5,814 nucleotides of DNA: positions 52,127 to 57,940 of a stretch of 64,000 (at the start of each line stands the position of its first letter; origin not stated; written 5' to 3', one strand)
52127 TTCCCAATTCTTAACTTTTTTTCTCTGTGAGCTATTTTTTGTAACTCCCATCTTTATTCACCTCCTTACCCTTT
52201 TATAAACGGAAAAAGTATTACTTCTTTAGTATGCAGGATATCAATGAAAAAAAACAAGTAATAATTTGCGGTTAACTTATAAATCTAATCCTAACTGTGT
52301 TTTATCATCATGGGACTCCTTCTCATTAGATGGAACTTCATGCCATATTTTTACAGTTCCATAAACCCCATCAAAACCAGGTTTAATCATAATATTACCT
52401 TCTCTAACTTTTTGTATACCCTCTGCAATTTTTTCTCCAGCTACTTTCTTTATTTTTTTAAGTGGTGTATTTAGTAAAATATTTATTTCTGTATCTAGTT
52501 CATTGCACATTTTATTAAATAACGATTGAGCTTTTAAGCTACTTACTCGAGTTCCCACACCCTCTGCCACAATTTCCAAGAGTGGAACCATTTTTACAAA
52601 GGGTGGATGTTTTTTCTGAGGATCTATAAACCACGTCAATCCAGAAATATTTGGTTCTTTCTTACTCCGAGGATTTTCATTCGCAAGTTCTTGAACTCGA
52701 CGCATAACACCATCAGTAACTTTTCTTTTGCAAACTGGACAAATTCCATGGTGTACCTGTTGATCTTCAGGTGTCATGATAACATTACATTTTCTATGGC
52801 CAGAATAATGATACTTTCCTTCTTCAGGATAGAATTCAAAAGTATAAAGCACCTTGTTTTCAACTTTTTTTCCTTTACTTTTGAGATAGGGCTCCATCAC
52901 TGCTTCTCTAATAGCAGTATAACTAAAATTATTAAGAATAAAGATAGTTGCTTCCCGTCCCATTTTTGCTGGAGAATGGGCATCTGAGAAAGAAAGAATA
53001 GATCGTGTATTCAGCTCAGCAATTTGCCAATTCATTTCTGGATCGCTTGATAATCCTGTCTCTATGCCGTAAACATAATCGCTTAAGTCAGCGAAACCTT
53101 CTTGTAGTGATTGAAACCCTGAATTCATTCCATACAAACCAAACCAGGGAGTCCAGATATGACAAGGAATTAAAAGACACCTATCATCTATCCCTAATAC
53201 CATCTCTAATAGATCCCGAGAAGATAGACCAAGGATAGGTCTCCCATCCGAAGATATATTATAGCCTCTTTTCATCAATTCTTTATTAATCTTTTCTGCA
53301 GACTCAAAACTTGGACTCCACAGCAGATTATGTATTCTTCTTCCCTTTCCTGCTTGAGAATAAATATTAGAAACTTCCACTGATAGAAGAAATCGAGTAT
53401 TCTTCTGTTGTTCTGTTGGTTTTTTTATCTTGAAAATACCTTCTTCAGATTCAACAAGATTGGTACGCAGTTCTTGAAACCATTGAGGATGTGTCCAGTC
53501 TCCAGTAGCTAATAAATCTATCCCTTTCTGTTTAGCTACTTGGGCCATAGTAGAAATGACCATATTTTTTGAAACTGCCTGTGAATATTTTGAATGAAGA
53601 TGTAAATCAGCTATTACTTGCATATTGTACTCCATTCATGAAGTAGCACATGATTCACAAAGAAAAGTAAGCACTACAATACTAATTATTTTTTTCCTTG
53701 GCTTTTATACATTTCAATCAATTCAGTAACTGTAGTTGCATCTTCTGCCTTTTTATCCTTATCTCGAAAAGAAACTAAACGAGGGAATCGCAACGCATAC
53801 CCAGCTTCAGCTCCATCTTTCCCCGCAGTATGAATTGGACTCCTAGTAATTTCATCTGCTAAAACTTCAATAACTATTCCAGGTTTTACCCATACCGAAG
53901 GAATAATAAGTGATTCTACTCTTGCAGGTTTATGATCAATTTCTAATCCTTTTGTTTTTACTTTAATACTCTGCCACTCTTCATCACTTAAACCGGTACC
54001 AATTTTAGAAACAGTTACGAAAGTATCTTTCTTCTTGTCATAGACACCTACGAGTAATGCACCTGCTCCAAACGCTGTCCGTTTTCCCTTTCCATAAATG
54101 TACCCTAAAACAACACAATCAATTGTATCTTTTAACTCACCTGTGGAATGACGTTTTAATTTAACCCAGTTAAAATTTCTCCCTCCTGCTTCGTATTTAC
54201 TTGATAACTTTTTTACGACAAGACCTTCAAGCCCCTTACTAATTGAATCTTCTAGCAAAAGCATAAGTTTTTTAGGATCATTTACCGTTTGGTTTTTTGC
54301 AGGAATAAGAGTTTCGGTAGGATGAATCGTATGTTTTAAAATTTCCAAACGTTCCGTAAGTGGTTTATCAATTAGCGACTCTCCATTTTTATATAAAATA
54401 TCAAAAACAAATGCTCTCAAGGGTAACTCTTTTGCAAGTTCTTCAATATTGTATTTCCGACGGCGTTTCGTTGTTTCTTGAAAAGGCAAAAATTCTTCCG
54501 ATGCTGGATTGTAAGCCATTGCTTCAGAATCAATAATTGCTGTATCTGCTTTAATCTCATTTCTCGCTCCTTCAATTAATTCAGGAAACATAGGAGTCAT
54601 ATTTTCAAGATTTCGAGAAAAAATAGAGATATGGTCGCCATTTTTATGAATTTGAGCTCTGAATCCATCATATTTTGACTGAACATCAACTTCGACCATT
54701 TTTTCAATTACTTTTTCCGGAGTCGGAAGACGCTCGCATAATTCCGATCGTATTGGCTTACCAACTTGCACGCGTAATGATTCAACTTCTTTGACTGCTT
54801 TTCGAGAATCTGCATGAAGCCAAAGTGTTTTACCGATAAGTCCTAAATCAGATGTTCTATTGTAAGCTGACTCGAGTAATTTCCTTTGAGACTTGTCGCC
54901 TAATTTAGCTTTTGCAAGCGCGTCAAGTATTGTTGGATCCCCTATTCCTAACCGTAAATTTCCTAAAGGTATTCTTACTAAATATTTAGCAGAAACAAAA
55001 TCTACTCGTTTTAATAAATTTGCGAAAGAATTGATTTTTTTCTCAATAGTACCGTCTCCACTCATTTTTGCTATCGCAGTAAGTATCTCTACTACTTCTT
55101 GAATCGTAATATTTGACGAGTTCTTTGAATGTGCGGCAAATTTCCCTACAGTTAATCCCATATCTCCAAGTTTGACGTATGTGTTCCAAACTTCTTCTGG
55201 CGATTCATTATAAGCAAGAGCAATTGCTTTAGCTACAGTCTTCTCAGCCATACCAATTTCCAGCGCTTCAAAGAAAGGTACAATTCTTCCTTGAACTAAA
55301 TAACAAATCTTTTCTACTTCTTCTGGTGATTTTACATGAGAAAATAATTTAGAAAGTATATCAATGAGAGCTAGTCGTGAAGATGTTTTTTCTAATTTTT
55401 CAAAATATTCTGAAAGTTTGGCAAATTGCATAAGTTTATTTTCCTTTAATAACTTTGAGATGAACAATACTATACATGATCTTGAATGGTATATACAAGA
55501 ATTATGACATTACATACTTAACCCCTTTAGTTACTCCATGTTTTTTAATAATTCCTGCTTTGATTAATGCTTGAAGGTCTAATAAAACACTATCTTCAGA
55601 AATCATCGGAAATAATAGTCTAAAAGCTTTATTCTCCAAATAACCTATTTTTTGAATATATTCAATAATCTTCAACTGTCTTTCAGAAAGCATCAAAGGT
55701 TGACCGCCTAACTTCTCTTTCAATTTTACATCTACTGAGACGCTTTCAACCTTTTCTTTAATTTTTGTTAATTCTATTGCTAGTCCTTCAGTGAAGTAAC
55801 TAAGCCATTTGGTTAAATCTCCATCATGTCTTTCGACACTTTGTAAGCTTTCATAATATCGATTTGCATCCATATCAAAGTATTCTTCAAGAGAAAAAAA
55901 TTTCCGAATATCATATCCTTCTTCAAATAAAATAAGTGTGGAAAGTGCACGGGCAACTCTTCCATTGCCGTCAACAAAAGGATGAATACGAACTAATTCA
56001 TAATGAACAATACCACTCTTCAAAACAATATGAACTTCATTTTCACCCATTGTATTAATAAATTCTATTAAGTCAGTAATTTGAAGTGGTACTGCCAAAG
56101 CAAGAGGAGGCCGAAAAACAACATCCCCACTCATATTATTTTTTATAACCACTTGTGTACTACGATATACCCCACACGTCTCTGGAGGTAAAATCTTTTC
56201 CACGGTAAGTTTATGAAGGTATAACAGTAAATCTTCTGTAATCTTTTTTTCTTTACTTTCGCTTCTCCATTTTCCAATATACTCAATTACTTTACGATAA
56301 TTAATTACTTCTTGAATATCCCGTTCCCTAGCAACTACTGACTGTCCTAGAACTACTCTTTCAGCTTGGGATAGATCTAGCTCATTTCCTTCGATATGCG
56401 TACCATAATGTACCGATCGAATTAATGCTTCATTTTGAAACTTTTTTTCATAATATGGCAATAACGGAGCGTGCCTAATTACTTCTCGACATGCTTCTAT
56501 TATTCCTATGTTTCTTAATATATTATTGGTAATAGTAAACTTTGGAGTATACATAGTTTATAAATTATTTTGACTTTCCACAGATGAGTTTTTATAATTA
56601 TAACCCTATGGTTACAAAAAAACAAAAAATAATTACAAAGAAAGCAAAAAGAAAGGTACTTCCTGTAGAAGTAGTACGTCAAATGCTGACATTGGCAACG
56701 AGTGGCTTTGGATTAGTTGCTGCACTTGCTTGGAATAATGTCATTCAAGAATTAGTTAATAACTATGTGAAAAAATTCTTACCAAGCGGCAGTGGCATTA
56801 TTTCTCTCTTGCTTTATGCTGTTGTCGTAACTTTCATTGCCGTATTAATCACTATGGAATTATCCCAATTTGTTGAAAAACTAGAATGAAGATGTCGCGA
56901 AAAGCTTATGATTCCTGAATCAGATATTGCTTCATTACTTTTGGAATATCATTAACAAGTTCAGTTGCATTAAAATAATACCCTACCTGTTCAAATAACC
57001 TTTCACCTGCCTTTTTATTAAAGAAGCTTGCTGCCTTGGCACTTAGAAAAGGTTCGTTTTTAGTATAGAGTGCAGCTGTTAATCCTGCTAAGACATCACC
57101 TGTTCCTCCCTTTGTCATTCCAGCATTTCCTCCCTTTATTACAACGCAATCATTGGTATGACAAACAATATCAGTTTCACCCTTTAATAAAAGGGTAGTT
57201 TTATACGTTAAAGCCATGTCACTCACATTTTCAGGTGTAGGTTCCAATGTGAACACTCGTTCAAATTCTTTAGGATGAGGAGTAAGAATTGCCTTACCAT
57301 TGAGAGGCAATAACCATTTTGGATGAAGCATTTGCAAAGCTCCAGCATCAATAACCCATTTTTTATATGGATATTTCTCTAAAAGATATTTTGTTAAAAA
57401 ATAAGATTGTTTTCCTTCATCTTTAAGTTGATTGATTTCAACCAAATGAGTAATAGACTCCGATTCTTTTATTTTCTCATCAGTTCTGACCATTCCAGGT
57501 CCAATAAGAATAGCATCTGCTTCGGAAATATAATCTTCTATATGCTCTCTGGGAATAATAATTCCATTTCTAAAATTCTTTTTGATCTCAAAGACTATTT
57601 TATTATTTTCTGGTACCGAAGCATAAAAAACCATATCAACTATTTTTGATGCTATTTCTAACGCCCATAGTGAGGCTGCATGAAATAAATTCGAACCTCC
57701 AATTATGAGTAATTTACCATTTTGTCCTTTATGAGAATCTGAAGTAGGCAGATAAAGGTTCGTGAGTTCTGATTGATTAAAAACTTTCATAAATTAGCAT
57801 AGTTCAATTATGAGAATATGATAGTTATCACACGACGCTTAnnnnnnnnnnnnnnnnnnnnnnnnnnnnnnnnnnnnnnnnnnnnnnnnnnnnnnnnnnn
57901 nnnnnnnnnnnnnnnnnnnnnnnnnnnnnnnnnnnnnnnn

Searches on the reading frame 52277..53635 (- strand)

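Call 25: search_protein_families(library=ncbifam, proteins=[window:52277-53635:-], max_evalue=0.00001)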
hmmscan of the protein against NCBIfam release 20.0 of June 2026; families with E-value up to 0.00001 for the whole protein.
window:52277-53635:- (452 aa): 1 family
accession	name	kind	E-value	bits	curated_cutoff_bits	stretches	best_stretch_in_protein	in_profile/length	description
TIGR00375.1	TIGR00375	hypoth_equivalog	6e-51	174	326.6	1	9-427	2-373/374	TIGR00375 family protein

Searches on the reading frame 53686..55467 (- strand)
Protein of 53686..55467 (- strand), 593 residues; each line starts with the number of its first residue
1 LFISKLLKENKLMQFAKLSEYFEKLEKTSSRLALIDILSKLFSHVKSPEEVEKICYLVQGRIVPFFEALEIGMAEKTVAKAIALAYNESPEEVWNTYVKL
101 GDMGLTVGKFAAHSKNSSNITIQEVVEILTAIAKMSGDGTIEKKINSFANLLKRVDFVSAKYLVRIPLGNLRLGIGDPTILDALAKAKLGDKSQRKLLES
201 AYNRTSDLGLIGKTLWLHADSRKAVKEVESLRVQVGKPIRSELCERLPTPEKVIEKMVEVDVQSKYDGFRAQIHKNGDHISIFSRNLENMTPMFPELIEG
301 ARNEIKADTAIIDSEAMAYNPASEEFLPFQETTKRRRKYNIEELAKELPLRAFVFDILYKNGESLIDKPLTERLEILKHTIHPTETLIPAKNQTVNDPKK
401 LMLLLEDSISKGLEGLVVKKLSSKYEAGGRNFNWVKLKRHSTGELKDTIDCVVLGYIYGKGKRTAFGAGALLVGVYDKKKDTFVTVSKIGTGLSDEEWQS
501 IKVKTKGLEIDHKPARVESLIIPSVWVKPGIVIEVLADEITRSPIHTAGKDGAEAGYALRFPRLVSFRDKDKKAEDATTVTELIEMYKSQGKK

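Call 25: search_protein_families(library=ncbifam, proteins=[window:53686-55467:-], max_evalue=0.00001)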
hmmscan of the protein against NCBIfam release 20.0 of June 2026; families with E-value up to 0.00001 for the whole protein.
window:53686-55467:- (593 aa): 13 families
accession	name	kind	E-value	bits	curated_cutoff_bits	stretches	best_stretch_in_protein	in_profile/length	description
TIGR00574.1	dnl1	superfamily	8.6e-128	427.3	217.8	1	71-588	2-527/527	ATP-dependent DNA ligase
NF041331.1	LigA_Halo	equivalog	8.1e-87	292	830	1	13-582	1-546/552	ATP-dependent DNA ligase LigA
NF002868.0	PRK03180.1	equivalog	1.9e-73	247.9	641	1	13-588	1-507/509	ATP-dependent DNA ligase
NF006701.0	PRK09247.1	equivalog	4.1e-49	167.9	543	1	17-590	3-538/540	ATP-dependent DNA ligase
TIGR04120.1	DNA_lig_bact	equivalog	1.3e-43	149.8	400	1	18-586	3-525/526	cisplatin damage response ATP-dependent DNA ligase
TIGR02779.1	NHEJ_ligase_lig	equivalog_domain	1.1e-42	146.4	227.75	1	263-542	19-279/302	non-homologous end-joining DNA ligase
NF007210.0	PRK09632.1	equivalog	8.6e-37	126.8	989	1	259-542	495-756/781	ATP-dependent DNA ligase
TIGR02776.1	NHEJ_ligase_prk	equivalog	8.3e-36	124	373.2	1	265-543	12-272/587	DNA ligase D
NF004628.0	PRK05972.1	subfamily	7.7e-33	113.6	895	1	222-543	227-525/870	ATP-dependent DNA ligase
NF006078.0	PRK08224.1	equivalog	4.9e-30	104.6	296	1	238-481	11-232/350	ATP-dependent DNA ligase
NF007211.0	PRK09633.1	equivalog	1e-22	80.3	774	1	262-509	20-264/610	DNA ligase D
NF005796.0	PRK07636.1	subfamily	6.5e-19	68.1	337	1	263-437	23-184/275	ATP-dependent DNA ligase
NF006592.0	PRK09125.1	equivalog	1.6e-12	47.1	200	1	367-498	129-248/283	DNA ligase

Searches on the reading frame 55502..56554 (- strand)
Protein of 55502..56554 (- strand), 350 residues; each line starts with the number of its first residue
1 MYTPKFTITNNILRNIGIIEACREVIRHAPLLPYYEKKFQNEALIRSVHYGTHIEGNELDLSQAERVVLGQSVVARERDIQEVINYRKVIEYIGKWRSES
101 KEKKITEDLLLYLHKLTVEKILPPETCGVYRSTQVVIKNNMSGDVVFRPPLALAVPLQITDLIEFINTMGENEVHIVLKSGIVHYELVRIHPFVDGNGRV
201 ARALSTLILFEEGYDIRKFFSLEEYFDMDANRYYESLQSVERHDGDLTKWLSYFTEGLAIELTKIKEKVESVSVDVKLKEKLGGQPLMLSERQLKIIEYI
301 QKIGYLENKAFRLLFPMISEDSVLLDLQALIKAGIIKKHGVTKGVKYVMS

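Call 25: search_protein_families(library=ncbifam, proteins=[window:55502-56554:-], max_evalue=0.00001)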
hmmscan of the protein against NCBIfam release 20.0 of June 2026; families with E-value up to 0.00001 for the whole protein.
window:55502-56554:- (350 aa): 2 families
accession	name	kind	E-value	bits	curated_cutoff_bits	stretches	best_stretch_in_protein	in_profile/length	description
NF046030.1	ProtAdlyltaseSoFic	equivalog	3.3e-16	59.2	550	1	126-272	129-273/361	protein adenylyltransferase Fic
TIGR02613.1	mob_myst_B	hypoth_equivalog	7.3e-08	32.5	124.4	1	104-244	48-177/186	mobile mystery protein B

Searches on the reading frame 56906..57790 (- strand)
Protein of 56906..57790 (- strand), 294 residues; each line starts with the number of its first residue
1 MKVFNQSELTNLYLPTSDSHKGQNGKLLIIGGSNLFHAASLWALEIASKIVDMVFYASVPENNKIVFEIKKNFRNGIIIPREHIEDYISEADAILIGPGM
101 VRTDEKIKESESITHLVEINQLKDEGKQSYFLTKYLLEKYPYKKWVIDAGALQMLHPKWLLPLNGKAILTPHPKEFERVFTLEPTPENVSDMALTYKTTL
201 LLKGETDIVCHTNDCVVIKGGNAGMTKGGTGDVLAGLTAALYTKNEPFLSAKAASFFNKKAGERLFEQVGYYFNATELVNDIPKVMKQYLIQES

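Call 25: search_protein_families(library=ncbifam, proteins=[window:56906-57790:-], max_evalue=0.00001)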
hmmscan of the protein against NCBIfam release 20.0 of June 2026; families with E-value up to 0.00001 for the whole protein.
window:56906-57790:- (294 aa): 3 families
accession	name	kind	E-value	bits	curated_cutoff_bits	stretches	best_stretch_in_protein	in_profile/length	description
TIGR00196.1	yjeF_cterm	hypoth_equivalog_domain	1.7e-45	155.6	129.85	1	9-288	9-277/277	NAD(P)H-hydrate dehydratase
NF007856.0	PRK10565.1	equivalog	3.8e-16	58.8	703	1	145-287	350-499/510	bifunctional ADP-dependent NAD(P)H-hydrate dehydratase/NAD(P)H-hydrate epimerase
NF006830.1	PRK09355.1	equivalog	3.1e-07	30.1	180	1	189-270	150-233/263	hydroxyethylthiazole kinase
